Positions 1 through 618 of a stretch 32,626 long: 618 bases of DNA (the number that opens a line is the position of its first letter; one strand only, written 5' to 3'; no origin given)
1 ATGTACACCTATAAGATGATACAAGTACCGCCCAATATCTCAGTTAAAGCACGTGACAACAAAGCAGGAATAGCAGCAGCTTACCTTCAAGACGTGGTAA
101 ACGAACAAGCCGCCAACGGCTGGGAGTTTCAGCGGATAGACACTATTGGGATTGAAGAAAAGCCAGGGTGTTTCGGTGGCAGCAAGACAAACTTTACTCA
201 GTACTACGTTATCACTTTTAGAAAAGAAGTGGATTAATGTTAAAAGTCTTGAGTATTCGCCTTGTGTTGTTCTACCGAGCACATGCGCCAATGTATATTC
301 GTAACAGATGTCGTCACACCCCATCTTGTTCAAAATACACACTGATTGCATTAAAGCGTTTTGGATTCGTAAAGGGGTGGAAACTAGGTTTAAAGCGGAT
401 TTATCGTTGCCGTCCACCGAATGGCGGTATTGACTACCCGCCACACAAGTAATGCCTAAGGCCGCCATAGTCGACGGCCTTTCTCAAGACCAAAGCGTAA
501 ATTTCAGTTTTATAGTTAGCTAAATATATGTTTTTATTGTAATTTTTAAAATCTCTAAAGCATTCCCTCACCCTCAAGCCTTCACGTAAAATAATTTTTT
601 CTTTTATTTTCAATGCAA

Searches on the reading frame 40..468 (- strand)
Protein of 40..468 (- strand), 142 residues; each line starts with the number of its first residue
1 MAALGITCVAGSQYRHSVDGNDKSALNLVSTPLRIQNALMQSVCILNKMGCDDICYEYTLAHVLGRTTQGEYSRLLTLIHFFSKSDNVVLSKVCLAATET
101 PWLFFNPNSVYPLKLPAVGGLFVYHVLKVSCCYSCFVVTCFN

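Call 73: search_protein_families(library=pfam, proteins=[window:40-468:-], max_evalue=0.001)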
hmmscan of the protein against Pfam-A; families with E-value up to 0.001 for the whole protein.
window:40-468:- (142 aa): 0 families
